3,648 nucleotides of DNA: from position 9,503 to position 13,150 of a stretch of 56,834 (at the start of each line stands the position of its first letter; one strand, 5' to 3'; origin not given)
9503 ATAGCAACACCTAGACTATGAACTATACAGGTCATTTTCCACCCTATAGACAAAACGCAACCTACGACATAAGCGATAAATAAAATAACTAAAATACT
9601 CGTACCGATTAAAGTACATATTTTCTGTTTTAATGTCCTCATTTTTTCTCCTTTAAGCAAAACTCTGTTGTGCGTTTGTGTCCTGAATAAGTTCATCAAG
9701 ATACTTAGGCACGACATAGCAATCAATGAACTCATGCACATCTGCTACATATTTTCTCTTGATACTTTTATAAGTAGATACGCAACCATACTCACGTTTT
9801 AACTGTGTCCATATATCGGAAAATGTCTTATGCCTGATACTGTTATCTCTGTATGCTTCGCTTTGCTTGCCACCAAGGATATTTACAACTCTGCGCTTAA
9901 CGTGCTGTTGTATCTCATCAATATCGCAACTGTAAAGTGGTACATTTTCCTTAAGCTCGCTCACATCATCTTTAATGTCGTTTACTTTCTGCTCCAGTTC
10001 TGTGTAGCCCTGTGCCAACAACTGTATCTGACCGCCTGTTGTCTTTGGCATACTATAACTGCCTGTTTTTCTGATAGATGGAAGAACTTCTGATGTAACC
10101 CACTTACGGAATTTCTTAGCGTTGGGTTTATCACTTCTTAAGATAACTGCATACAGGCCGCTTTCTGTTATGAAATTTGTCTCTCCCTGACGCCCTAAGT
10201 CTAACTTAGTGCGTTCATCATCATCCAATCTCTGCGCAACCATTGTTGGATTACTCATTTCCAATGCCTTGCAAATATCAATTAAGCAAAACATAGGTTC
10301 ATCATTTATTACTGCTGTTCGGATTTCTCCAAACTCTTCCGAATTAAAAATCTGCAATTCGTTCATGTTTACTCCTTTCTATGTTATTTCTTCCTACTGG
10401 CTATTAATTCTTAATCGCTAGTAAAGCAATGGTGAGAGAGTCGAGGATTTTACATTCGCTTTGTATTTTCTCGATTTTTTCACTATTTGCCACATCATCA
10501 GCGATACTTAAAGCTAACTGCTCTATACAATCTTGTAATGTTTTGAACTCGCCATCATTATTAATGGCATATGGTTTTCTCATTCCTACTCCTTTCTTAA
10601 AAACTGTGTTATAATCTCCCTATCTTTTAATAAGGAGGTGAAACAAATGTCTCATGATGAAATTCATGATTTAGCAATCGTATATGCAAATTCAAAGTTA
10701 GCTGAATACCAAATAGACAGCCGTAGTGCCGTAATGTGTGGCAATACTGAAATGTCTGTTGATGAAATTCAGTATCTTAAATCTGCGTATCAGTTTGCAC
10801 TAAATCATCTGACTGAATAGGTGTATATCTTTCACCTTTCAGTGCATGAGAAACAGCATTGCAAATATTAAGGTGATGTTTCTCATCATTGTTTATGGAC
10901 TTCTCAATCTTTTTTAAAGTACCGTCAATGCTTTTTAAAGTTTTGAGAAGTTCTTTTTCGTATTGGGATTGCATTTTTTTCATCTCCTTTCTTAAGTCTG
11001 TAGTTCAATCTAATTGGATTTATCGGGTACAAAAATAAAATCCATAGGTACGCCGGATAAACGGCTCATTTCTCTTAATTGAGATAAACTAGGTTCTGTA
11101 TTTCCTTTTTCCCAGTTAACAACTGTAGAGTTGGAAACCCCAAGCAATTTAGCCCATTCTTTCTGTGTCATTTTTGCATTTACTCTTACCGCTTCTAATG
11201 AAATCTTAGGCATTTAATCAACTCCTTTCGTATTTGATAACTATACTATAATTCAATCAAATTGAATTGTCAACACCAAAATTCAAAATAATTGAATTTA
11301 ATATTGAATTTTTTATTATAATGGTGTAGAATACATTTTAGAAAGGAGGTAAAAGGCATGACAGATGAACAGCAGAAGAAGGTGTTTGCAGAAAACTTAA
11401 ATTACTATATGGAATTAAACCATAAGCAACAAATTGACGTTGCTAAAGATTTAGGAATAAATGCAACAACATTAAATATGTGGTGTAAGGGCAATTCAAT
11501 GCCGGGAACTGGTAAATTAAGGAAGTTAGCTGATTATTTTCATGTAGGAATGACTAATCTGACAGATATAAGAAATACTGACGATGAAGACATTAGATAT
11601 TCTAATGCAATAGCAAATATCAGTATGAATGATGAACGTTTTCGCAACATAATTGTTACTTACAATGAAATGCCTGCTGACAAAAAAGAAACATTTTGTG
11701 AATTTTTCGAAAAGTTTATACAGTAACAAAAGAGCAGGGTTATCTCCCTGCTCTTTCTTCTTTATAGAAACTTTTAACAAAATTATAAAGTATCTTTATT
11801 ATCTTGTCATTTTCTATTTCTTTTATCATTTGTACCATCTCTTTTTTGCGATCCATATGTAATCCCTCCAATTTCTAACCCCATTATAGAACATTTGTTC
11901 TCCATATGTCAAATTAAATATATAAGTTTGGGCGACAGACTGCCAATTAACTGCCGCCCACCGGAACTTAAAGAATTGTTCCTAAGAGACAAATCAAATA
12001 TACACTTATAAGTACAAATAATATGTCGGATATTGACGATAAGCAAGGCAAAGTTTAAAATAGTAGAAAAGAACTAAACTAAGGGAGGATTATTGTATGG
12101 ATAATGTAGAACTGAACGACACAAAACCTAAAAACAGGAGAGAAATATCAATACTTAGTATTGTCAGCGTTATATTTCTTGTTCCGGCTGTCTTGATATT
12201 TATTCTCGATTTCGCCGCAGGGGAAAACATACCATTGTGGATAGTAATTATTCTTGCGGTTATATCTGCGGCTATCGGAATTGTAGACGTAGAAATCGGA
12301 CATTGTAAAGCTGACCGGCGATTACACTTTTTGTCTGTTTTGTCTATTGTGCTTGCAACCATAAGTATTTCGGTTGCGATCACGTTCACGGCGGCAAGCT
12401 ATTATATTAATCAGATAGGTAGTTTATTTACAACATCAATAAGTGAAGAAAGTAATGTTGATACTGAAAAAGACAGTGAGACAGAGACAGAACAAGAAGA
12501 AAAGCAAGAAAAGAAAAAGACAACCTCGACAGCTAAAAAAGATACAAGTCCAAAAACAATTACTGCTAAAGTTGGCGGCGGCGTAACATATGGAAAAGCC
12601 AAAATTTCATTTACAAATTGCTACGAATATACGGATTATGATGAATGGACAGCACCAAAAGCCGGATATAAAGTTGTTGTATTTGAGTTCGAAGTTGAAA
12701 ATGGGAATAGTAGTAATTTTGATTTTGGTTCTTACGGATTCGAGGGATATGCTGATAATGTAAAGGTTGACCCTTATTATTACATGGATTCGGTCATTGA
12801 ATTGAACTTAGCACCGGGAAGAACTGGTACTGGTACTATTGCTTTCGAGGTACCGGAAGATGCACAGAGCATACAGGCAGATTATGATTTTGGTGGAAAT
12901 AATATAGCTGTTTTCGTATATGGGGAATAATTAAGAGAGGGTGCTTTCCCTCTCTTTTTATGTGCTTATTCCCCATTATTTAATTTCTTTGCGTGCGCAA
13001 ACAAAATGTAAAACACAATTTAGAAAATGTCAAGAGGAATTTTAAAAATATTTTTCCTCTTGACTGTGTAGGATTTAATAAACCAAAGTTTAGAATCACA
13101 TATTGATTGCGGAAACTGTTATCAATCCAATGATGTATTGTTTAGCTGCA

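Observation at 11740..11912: SOS-box-gated consensus promoter drives a 38-aa ORF convergent on the CI-like repressor gene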

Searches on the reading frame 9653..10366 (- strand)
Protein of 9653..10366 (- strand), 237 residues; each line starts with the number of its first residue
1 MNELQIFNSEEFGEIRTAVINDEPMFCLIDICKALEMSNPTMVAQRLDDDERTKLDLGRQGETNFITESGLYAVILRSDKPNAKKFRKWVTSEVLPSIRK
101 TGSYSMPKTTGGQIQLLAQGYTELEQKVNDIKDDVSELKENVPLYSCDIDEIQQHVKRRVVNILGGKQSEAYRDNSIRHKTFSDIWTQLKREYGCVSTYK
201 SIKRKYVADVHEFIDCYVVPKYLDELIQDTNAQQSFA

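Call 6: search_protein_families(library=pfam, proteins=[window:9653-10366:-], max_evalue=0.1)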
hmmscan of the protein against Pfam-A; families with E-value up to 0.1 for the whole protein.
window:9653-10366:- (237 aa): 6 families
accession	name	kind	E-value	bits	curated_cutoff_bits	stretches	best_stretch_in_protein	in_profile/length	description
PF10552.14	ORF6C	-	2.1e-28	99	22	1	113-227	1-114/114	ORF6C domain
PF02498.22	Bro-N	-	4.1e-25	88.6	25.6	1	14-96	1-96/96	BRO family, N-terminal domain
PF05010.19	TACC_C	-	0.0099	16.1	29.9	1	113-215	23-124/201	Transforming acidic coiled-coil-containing protein (TACC), C-terminal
PF08946.15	Osmo_CC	-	0.021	15.5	24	1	116-140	9-33/46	Osmosensory transporter coiled coil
PF05377.16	FlaC_arch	-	0.069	14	27.8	0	122-158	3-39/55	Flagella accessory protein C (FlaC)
PF04728.18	LPP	-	0.096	13.5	29.1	0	127-157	1-31/53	Lipoprotein leucine-zipper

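Call 7: search_protein_families(library=phrogs, proteins=[window:9653-10366:-], max_evalue=0.1)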
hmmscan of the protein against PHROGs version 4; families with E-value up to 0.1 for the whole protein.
window:9653-10366:- (237 aa): 20 families
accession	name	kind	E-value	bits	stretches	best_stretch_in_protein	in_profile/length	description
phrog_463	-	transcription regulation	7.3e-65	219.9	1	1-236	2-247/250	anti-repressor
phrog_130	-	transcription regulation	1.8e-48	166.8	1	1-128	157-293/480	anti-repressor Ant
phrog_2899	-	transcription regulation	1.3e-40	140.6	1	1-132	4-137/263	anti-repressor Ant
phrog_2593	-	transcription regulation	1e-30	108.3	1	14-224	29-214/255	anti-repressor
phrog_245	-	transcription regulation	2.9e-29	103.6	1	2-142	39-183/319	anti-repressor Ant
phrog_25722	-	unknown function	3.1e-25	89.7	1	1-109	1-113/150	-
phrog_373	-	transcription regulation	3.3e-25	90.2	1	65-217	156-307/373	anti-repressor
phrog_7940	-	unknown function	1.7e-24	87.7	1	1-166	1-172/252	-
phrog_5060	-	transcription regulation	5.5e-23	83.1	1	7-125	10-139/224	anti-repressor Ant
phrog_2011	-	transcription regulation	5.6e-21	76.5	1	4-107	1-119/275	anti-repressor Ant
phrog_2977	-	transcription regulation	6.2e-19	69.3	1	1-81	61-148/150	anti-repressor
phrog_9976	-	transcription regulation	7e-14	53.1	1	6-104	5-106/188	anti-repressor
phrog_7347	-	unknown function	4.4e-06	27.9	1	63-106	6-48/78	-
phrog_8448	-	transcription regulation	0.00011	23.2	1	123-218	26-129/151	anti-repressor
phrog_2127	-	transcription regulation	0.0069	17.2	0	178-232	151-195/313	anti-repressor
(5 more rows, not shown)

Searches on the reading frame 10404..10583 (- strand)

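Call 6: search_protein_families(library=pfam, proteins=[window:10404-10583:-], max_evalue=0.1)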
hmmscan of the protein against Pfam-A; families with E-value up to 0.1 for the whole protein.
window:10404-10583:- (59 aa): 1 family
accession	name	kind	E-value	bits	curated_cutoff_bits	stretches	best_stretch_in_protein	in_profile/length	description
PF15393.11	DUF4615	-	0.041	14.9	27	1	16-54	6-44/137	Domain of unknown function (DUF4615)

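Call 7: search_protein_families(library=phrogs, proteins=[window:10404-10583:-], max_evalue=0.1)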
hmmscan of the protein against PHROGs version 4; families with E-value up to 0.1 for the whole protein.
window:10404-10583:- (59 aa): 1 family
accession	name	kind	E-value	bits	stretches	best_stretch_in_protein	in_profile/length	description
phrog_25002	-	unknown function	0.034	15.3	1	16-59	17-58/93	-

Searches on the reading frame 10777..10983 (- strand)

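Call 6: search_protein_families(library=pfam, proteins=[window:10777-10983:-], max_evalue=0.1)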
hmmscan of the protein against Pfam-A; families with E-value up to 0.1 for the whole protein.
window:10777-10983:- (68 aa): 5 families
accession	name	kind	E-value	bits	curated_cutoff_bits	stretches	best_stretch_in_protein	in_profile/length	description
PF03885.18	DUF327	-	0.0042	17.5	25.8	1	4-45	92-133/143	Protein of unknown function (DUF327)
PF02583.22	Trns_repr_metal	-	0.016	16.1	22.8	1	9-49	2-44/78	Metal-sensitive transcriptional repressor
PF09340.15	NuA4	-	0.019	15.3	25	1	10-50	3-43/78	Histone acetyltransferase subunit NuA4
PF06730.16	FAM92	-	0.053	13.4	23.6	1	13-45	7-39/225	FAM92 protein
PF04546.19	Sigma70_ner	-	0.079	13.3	29.7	1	3-64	70-134/210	Sigma-70, non-essential region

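Call 7: search_protein_families(library=phrogs, proteins=[window:10777-10983:-], max_evalue=0.1)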
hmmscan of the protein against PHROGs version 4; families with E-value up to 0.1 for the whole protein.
window:10777-10983:- (68 aa): 1 family
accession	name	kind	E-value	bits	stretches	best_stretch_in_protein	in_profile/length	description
phrog_36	-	transcription regulation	0.027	15.1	1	1-50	48-90/220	transcriptional regulator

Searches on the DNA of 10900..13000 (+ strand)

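Call 8: search_dna_similar(query=window:10900-13000:+, collection=phages, mode=distant)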
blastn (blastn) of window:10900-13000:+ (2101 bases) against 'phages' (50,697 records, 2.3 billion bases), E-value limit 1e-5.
Records with a match: 3; places in all: 3; records where one place covers at least 80% of the query: 0.
Best place of each record, by identity: 60-80% 3.
By first word of the organism name: Bacteriophage 2; Ruminococcus 1.
By host as written in the record: - 2; [Ruminococcus] gnavus ATCC 29149 1.
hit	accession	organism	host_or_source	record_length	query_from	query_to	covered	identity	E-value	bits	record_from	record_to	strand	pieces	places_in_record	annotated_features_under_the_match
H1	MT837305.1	Bacteriophage sp.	human fecal samples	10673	102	970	41%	69.2%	2e-89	336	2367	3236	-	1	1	record has no annotation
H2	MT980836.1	Ruminococcus phage phiRg507T2_2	[Ruminococcus] gnavus ATCC 29149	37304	79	651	27%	71.4%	3e-69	270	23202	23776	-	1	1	gp24: Cro-like protein | gp23: transcriptional regulator, HTH cro/C1 type | gp25: antirepressor protein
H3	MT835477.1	Bacteriophage sp.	human fecal samples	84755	412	948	26%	66.9%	4e-35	156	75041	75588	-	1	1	record has no annotation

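Call 9: get_annotated_region(hit=H1, flank=2500)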
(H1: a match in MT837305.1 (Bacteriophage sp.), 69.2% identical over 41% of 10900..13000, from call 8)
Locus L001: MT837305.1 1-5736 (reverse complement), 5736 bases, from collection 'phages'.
description: UNVERIFIED: Bacteriophage sp. clone scaffold_4429 genomic sequence.
organism: Bacteriophage sp. (NCBI taxid 38018)
taxonomy: Viruses
host: -; source: human fecal samples; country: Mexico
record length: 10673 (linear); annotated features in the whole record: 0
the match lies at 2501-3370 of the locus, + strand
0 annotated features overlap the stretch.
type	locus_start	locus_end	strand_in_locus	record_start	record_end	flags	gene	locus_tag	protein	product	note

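Call 10: get_annotated_region(hit=H2, flank=2500)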
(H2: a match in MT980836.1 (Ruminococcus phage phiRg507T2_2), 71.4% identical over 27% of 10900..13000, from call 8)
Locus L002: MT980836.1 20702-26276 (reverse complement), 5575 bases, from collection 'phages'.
description: Ruminococcus phage phiRg507T2_2, complete genome.
organism: Ruminococcus phage phiRg507T2_2 (NCBI taxid 2772517)
taxonomy: Viruses; Duplodnaviria; Heunggongvirae; Uroviricota; Caudoviricetes
host: [Ruminococcus] gnavus ATCC 29149; source: human feces; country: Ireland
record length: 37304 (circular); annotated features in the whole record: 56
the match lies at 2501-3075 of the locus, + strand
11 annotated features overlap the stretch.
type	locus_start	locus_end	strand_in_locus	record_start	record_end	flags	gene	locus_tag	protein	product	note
CDS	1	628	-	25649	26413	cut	gp30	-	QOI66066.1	DNA-binding anti-repressor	DNA-binding anti-repressor [Paenibacillus phage Vegas]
CDS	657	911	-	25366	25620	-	gp29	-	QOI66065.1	hypothetical protein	-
CDS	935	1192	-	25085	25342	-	gp28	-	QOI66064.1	hypothetical protein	-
CDS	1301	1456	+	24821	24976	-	gp27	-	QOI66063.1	hypothetical protein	-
CDS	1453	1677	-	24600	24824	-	gp26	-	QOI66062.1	hypothetical protein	-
CDS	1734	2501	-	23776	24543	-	gp25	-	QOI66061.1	antirepressor protein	Phage_pRha/antirepressor protein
CDS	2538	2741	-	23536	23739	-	gp24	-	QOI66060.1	Cro-like protein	Cro-like protein phage associated [Lactobacillus phage phiAQ113]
CDS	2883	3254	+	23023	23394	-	gp23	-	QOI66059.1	transcriptional regulator, HTH cro/C1 type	-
CDS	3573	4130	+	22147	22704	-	gp22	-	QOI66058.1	beta-sandwich domain-containing protein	-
CDS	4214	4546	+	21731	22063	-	gp21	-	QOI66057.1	zinc finger domain-containing protein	-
CDS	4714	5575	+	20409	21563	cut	gp20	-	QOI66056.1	integrase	-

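Call 11: get_annotated_region(hit=H3, flank=2500)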
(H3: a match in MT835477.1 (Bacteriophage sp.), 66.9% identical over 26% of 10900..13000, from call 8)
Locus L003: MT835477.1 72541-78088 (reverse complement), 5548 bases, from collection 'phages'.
description: UNVERIFIED: Bacteriophage sp. clone scaffold_10 genomic sequence.
organism: Bacteriophage sp. (NCBI taxid 38018)
taxonomy: Viruses
host: -; source: human fecal samples; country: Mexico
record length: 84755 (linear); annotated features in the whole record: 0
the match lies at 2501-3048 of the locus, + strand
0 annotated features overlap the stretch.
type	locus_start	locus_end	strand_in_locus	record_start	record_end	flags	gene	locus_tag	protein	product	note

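Call 61: search_rna_families(source=window, start=11000, end=12400, threshold=evalue, max_evalue=1)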
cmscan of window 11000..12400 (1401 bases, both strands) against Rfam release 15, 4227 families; matches with E-value up to 1: 7.
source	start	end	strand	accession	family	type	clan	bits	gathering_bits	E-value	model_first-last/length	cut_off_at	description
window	11712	11791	-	RF02426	SpF03_sRNA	Gene; sRNA;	-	24.1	50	0.8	1-106/106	no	Streptococcus sRNA SpF03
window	11654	11756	+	RF02875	AS-pc01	Gene; antisense;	-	24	79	0.15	1-99/99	no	Antisense to pHK01_035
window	11699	11785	+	RF03831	mir-627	Gene; miRNA;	-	23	86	0.036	1-87/87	no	mir-627 microRNA precursor family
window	11590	11680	-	RF00859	mir-234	Gene; miRNA;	CL00092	22.5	58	0.31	1-70/70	no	mir-234 microRNA precursor family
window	11680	11765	+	RF00558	L20_leader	Cis-reg; leader;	-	21.4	58.7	0.23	1-127/127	no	Ribosomal protein L20 leader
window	11710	11776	+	RF03663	mir-5911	Gene; miRNA;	-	20.9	84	0.29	1-74/74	no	mir-5911 microRNA precursor family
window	11729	11820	-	RF02503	Atu_C9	Gene; sRNA;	-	14.9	40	0.26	98-192/192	no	Rhizobiales sRNA Atu_C9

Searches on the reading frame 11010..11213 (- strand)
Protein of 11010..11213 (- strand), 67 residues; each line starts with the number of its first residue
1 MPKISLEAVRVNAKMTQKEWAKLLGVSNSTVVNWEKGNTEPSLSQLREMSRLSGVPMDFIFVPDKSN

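Call 6: search_protein_families(library=pfam, proteins=[window:11010-11213:-], max_evalue=0.1)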
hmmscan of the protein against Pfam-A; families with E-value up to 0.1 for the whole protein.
window:11010-11213:- (67 aa): 18 families
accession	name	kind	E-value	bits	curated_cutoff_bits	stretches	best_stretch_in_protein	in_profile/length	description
PF01381.28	HTH_3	-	1.4e-12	47.9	23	1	6-59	1-54/55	Helix-turn-helix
PF13560.12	HTH_31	-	3.5e-07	30.9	27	1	6-56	6-57/64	Helix-turn-helix domain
PF12844.13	HTH_19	-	1.5e-05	25.2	30.2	1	6-56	4-54/64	Helix-turn-helix domain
PF13384.12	HTH_23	-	0.002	18.4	24.6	1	12-37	14-40/50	Homeodomain-like domain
PF07022.19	Phage_CI_repr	-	0.0023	18.6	22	1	16-60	14-57/65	Bacteriophage CI repressor helix-turn-helix domain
PF00376.29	MerR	-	0.004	17.4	28.2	0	21-36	6-21/38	MerR family regulatory protein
PF20432.4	Xre-like-HTH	-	0.0051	17.5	25.8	1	14-36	23-47/63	Antitoxin Xre-like helix-turn-helix domain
PF13545.12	HTH_Crp_2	-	0.017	15.5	27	1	10-31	18-39/70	Crp-like helix-turn-helix domain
PF10668.15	Phage_terminase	-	0.017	15.3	22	1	17-35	25-43/67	Phage terminase small subunit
PF15731.11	MqsA_antitoxin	-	0.034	14.7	30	1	7-49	75-117/131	Antitoxin component of bacterial toxin-antitoxin system, MqsA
PF12728.13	HTH_17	-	0.035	14.8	27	1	15-34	2-21/51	Helix-turn-helix domain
PF13412.12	HTH_24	-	0.039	14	21.9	1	6-31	9-34/48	Winged helix-turn-helix DNA-binding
PF13518.12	HTH_28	-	0.04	14.4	25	1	13-37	11-35/52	Helix-turn-helix domain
PF21321.3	HTH_66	-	0.044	14.6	24.3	1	16-43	4-31/83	Putative DNA-binding HTH domain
PF13404.12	HTH_AsnC-type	-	0.051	13.8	27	1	6-31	9-34/42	AsnC-type helix-turn-helix domain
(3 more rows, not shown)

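Call 7: search_protein_families(library=phrogs, proteins=[window:11010-11213:-], max_evalue=0.1)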
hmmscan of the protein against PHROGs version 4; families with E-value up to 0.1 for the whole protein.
window:11010-11213:- (67 aa): 63 families (the best 25 are shown)
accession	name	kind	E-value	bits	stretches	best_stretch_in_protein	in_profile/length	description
phrog_3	-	transcription regulation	9.1e-11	43.1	1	2-65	89-150/430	transcriptional repressor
phrog_1373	-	transcription regulation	1.9e-10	42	1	6-65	68-127/166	transcriptional regulator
phrog_8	-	transcription regulation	4.8e-10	40.4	1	10-61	85-136/346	transcriptional regulator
phrog_2104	-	unknown function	2.1e-09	38.5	1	3-53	41-91/103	-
phrog_2328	-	transcription regulation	2.2e-09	38.2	1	6-58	20-72/128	transcriptional repressor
phrog_2439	-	transcription regulation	2.9e-09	37.3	1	5-64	11-70/367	transcriptional regulator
phrog_4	-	transcription regulation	1.1e-08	35.5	1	6-59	141-190/400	transcriptional repressor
phrog_7241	-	transcription regulation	1.2e-06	29.6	1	6-58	66-118/122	transcriptional regulator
phrog_4836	-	transcription regulation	1.5e-06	28.9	1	6-46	80-120/194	CII-like regulator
phrog_7950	-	transcription regulation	3.1e-06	28.2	1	6-37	12-43/68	transcriptional repressor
phrog_3037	-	transcription regulation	1.4e-05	26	1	18-59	32-73/189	transcriptional repressor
phrog_4739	-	unknown function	1.9e-05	25.3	1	8-52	74-118/167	-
phrog_2967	-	transcription regulation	4.8e-05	24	1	7-58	16-67/225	transcriptional regulator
phrog_5823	-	transcription regulation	9.3e-05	22.7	1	6-57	11-63/404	transcriptional regulator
phrog_2339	-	DNA, RNA and nucleotide metabolism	0.00018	22.4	1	5-51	29-76/98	HTH DNA binding protein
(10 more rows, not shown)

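Call 79: search_protein_families(library=ncbifam, proteins=[window:11010-11213:-], max_evalue=0.01)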
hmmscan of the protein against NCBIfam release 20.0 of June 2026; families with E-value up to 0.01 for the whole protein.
window:11010-11213:- (67 aa): 20 families
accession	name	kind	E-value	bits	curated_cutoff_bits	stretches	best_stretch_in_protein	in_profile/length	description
NF041951.1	phage_RstR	subfamily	2.7e-08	34.1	80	1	5-63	6-64/108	RstR family transcriptional repressor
NF007257.0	PRK09706.1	subfamily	4.5e-07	29.8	101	1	8-51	12-55/135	transcriptional repressor DicA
TIGR03830.1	CxxCG_CxxCG_HTH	subfamily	1.4e-06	28.1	61.8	1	6-45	70-109/127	type II TA system antitoxin MqsA family protein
TIGR03070.1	couple_hipB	subfamily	1.8e-06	27.8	71.65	1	6-47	7-48/58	type II toxin-antitoxin system Y4mF family antitoxin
NF052239.1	antitox_spr1629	equivalog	4.9e-06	25.9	335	1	5-63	6-64/377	spr1629 family repressor/antitoxin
NF047542.1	telomere_Tap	equivalog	6.8e-06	25.1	600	1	9-52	25-68/695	telomere-associated protein Tap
NF007481.0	PRK10072.1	equivalog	1.1e-05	25.8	110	1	6-52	38-84/96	HTH-type transcriptional regulator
NF040522.1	VC1465_fam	subfamily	1.1e-05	25.5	70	1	8-40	3-35/111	VC1465 family Xer recombination activation factor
NF047948.1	male_kill_WMK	equivalog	0.00023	20.7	300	1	9-51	170-212/300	WO male-killing family protein Wmk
NF041265.1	NadS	equivalog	0.00069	19.9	60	1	7-42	36-71/94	NadS family protein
NF038310.1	lysogeny_AimR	equivalog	0.00072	18.7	70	1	12-51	7-46/365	AimR family lysis-lysogeny pheromone receptor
NF007271.0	PRK09726.1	equivalog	0.00076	19.4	79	1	6-46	17-57/88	type II toxin-antitoxin system antitoxin HipB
TIGR03879.1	near_KaiC_dom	domain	0.0019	18.6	65.1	1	9-48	30-69/91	probable regulatory domain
NF007408.0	PRK09943.1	equivalog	0.0019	17.8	211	1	6-62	12-68/185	HTH-type transcriptional regulator PuuR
TIGR01764.1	excise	domain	0.0032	17.8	28.8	1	15-34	2-21/49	excisionase family DNA-binding protein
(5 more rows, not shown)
